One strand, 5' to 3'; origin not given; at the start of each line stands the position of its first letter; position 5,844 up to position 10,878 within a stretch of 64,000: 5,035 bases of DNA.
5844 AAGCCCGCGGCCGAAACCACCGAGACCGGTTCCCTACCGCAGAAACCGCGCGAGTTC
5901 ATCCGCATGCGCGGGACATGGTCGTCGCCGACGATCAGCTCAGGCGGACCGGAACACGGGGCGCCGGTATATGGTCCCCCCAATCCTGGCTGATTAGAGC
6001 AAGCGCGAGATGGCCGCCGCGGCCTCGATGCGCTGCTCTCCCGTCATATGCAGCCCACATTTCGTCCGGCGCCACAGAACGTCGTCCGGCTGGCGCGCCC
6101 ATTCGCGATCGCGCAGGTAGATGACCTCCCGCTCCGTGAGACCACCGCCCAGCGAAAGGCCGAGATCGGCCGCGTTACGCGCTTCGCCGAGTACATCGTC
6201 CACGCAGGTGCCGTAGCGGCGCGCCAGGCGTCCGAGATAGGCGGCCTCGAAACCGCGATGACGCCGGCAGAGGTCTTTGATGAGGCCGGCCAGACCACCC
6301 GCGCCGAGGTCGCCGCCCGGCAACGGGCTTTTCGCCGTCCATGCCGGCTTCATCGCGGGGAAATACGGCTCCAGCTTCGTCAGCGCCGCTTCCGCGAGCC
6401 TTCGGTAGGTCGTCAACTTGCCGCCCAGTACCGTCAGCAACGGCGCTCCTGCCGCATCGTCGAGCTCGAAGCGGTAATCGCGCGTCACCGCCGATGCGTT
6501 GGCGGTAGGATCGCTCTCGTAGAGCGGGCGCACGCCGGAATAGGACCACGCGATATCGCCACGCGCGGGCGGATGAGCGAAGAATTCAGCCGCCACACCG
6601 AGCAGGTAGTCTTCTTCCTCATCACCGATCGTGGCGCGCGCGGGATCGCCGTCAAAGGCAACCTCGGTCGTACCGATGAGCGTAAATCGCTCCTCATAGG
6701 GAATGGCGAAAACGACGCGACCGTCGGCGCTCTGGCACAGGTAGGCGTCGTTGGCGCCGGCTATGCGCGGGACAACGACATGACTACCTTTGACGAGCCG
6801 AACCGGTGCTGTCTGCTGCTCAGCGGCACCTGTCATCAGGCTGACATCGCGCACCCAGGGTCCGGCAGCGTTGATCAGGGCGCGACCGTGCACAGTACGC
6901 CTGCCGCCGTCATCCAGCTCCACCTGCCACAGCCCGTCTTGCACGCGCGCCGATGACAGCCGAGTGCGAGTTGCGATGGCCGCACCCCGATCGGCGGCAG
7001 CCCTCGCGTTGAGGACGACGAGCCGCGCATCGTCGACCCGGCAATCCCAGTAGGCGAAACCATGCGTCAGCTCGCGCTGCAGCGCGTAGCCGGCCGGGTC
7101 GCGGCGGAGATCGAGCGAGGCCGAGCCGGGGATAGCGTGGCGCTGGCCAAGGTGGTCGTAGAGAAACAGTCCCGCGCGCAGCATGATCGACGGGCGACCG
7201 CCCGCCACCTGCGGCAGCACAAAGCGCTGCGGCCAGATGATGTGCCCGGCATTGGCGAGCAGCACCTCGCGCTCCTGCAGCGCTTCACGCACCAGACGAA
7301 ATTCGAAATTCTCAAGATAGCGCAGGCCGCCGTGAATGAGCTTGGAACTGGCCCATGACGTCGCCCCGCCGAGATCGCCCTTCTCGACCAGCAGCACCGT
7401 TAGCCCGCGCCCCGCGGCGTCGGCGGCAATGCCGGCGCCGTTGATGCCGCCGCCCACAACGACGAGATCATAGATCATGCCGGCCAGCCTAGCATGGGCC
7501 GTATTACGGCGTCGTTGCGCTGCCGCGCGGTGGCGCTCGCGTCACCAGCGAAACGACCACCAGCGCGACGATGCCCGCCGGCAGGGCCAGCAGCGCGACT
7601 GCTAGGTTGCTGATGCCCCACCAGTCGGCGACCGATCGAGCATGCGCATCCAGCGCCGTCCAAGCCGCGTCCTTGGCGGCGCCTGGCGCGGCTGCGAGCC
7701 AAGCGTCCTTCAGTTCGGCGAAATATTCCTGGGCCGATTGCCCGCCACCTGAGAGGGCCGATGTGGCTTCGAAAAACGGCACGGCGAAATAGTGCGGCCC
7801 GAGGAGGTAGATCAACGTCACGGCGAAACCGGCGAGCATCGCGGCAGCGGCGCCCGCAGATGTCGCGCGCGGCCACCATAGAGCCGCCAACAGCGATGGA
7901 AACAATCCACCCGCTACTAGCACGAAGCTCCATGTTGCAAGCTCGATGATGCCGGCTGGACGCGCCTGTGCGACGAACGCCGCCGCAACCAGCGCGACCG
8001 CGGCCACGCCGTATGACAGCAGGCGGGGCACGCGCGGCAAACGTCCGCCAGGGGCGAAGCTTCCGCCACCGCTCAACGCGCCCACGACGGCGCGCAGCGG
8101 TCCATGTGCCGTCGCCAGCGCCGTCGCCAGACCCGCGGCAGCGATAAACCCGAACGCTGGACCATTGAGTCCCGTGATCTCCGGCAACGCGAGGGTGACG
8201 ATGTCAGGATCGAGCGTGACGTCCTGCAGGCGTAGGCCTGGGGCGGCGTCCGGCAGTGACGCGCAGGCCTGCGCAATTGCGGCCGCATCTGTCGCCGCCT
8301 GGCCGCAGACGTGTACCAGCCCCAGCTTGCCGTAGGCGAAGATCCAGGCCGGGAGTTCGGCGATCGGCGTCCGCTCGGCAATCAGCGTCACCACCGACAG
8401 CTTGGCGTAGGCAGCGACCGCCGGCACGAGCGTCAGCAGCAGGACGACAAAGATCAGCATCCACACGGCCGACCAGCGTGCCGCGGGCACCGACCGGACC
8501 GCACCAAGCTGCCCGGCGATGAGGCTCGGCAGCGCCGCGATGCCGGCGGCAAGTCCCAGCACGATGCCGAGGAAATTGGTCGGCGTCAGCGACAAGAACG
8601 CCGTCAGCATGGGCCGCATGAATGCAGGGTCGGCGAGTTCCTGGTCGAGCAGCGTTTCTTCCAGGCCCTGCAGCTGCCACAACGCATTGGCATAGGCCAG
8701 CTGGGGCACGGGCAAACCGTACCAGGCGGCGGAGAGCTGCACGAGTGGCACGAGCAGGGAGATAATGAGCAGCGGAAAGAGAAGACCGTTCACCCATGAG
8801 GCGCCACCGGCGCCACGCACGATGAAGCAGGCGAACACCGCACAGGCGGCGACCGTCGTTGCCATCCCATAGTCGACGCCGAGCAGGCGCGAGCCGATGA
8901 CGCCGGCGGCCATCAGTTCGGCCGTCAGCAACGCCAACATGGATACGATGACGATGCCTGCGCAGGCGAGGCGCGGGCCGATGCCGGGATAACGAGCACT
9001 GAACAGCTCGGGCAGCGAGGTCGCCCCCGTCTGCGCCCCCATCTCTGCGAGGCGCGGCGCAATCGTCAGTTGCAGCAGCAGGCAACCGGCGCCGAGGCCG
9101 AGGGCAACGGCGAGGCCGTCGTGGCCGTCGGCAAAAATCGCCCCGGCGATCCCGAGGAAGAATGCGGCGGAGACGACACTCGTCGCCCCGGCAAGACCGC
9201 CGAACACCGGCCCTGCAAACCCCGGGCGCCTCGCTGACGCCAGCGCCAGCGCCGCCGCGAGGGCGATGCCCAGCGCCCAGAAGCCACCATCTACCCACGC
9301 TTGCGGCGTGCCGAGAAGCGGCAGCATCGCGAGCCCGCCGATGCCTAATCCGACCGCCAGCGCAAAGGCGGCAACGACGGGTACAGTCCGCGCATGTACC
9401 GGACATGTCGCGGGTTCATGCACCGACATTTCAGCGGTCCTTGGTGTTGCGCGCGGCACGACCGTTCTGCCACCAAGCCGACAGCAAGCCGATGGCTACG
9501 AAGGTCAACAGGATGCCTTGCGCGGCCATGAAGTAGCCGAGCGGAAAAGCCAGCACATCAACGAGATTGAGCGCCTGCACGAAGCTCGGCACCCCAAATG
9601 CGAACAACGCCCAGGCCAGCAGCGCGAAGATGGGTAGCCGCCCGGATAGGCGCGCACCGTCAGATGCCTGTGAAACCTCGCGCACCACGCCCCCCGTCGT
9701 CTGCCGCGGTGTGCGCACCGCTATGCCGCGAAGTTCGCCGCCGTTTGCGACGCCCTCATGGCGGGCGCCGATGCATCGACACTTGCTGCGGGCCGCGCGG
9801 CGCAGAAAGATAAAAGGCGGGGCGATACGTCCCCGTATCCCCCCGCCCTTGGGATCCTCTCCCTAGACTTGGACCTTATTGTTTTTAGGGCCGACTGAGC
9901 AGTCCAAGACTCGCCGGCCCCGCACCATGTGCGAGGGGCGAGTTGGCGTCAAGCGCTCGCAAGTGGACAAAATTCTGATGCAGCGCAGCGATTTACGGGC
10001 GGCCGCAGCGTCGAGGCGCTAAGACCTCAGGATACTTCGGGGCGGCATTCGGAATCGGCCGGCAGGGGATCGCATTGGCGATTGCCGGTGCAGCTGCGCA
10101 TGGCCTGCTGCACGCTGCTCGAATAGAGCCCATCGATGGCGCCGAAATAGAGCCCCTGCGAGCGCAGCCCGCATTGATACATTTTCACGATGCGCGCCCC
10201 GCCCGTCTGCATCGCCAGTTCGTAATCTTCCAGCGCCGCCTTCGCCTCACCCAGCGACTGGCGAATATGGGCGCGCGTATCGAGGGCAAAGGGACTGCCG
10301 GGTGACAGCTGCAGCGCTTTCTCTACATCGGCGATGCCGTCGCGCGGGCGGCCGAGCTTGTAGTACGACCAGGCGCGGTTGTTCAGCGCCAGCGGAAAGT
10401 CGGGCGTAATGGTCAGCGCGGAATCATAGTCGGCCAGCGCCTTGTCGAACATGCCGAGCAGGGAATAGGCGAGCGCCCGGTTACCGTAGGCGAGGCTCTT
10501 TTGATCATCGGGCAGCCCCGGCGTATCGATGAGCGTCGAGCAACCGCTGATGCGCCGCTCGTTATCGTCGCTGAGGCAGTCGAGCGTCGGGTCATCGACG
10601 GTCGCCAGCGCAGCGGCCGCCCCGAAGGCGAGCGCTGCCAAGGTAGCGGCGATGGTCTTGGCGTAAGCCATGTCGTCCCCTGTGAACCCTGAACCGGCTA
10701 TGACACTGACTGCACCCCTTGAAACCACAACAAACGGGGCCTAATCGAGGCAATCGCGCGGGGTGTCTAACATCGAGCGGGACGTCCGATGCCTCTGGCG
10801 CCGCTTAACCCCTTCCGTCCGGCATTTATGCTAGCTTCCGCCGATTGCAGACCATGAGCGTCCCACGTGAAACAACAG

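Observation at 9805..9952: Promoter-terminator-bounded ~110-nt RNA complementary to the alpha-r8/suhB sRNA core: candidate sponge or sRNA-gated attenuator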

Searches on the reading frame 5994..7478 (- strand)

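Call 8: search_protein_families(library=pfam, proteins=[window:5994-7478:-])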
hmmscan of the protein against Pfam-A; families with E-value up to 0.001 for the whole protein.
window:5994-7478:- (494 aa): 5 families
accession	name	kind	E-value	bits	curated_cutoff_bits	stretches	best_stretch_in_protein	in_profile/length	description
PF01266.30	DAO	-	1.5e-55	189.6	27.9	1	4-328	1-322/353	FAD dependent oxidoreductase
PF16901.10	DAO_C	-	4.3e-12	46.4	31.4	1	381-487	3-108/126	C-terminal domain of alpha-glycerophosphate oxidase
PF12831.13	FAD_oxidored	-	9.4e-06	25.6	27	1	4-50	1-48/416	FAD dependent oxidoreductase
PF13450.12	NAD_binding_8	-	0.00012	22.8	21.9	1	7-40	1-35/68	NAD(P)-binding Rossmann-like domain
PF00890.30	FAD_binding_2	-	0.00027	20.7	20.4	1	4-45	1-43/414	FAD binding domain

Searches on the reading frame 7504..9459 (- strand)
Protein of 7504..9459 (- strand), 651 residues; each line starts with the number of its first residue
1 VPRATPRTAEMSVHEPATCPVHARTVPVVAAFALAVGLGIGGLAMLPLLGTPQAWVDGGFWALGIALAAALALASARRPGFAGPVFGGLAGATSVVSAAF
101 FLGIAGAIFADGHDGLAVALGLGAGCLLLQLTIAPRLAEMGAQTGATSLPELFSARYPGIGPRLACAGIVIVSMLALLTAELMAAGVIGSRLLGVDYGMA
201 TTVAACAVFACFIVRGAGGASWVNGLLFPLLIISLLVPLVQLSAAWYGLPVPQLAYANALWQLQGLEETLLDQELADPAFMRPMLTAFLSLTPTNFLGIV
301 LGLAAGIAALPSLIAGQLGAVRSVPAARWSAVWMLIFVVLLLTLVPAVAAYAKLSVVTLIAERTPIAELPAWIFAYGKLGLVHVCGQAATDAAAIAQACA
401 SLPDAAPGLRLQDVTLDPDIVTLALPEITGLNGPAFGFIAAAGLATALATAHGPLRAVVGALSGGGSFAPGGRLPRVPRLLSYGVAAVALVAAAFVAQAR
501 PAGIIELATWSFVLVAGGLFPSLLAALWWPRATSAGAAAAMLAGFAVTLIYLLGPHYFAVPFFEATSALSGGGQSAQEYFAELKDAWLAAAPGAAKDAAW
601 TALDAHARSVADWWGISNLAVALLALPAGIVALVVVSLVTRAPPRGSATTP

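Call 8: search_protein_families(library=pfam, proteins=[window:7504-9459:-])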
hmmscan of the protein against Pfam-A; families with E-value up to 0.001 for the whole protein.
window:7504-9459:- (651 aa): 1 family
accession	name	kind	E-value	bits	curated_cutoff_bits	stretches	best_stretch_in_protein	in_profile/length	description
PF00474.23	SSF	-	3.5e-13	49.7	22.8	1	86-343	12-250/406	Sodium:solute symporter family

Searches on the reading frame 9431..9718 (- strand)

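Call 8: search_protein_families(library=pfam, proteins=[window:9431-9718:-])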
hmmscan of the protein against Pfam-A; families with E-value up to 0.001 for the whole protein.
window:9431-9718:- (95 aa): 1 family
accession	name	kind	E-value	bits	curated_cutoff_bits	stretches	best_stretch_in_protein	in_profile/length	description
PF13937.11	DUF4212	-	2.4e-11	44.3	30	1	28-85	11-70/79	Domain of unknown function (DUF4212)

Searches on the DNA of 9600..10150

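Call 4: search_rna_families(source=window, start=9600, end=10150, threshold=evalue, max_evalue=10, show_alignments=6)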
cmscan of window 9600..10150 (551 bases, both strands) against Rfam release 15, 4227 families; matches with E-value up to 10: 3.
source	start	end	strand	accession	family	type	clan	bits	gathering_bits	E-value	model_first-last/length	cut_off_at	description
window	9835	9894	+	RF00519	suhB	Gene; sRNA;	CL00108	19.6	41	0.13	1-77/77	no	Makes More Granules Regulator RNA (mmgR)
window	9804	9846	+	RF01676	P31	Gene; sRNA;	-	18.3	40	0.66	1-82/82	no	Pseudomonas sRNA P31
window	9817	9879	-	RF01676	P31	Gene; sRNA;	-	17.3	40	1.1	1-82/82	no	Pseudomonas sRNA P31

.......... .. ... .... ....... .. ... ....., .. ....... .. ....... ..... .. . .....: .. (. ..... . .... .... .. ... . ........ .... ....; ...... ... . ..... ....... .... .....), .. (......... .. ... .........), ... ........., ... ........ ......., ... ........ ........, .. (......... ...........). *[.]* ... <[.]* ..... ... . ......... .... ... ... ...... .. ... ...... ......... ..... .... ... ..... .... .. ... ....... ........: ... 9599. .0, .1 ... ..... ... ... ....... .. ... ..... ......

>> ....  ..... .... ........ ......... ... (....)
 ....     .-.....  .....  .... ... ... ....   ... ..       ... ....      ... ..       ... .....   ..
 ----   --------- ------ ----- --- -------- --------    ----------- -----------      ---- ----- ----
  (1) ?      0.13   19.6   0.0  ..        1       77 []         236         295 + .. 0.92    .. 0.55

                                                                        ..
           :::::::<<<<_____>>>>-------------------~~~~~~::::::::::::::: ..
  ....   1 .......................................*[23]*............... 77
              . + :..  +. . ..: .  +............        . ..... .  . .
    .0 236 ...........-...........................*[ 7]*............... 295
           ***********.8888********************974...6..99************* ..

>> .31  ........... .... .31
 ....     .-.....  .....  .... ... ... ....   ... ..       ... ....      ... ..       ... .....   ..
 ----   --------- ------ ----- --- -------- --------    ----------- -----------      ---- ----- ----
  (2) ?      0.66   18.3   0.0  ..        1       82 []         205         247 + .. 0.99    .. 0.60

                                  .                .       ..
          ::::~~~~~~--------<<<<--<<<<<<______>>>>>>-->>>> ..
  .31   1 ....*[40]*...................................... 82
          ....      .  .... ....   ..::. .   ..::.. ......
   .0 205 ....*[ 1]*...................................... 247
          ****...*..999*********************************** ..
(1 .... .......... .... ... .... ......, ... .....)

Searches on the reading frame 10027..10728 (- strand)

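Call 8: search_protein_families(library=pfam, proteins=[window:10027-10728:-])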
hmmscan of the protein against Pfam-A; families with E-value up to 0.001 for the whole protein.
window:10027-10728:- (233 aa): 11 families
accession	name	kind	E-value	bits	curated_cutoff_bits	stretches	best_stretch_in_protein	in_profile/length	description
PF00515.34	TPR_1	-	4e-19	68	27.8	2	79-111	2-34/34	Tetratricopeptide repeat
PF07719.23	TPR_2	-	1.2e-16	59.8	27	2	113-144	2-33/34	Tetratricopeptide repeat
PF13181.12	TPR_8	-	1e-11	44.5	25.7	1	80-110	3-33/34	Tetratricopeptide repeat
PF13371.12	TPR_9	-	1.4e-10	41.5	35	1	94-145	11-62/73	Tetratricopeptide repeat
PF13431.12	TPR_17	-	3.7e-10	39.7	24.4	0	101-130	2-31/34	Tetratricopeptide repeat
PF13414.12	TPR_11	-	2.8e-08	33.8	26.8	1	87-126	3-42/42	TPR repeat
PF13428.12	TPR_14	-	6.2e-07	29.9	23.5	0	84-119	7-42/44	Tetratricopeptide repeat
PF13424.12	TPR_12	-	1.3e-06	28.9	30.1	0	77-107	44-74/77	Tetratricopeptide repeat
PF13374.12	TPR_10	-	0.00015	22.1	27.5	0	114-141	4-31/42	Tetratricopeptide repeat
PF13432.12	TPR_16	-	0.00023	22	32.7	1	87-146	6-65/65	Tetratricopeptide repeat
PF14559.12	TPR_19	-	0.00091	19.9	25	0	92-130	5-43/68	Tetratricopeptide repeat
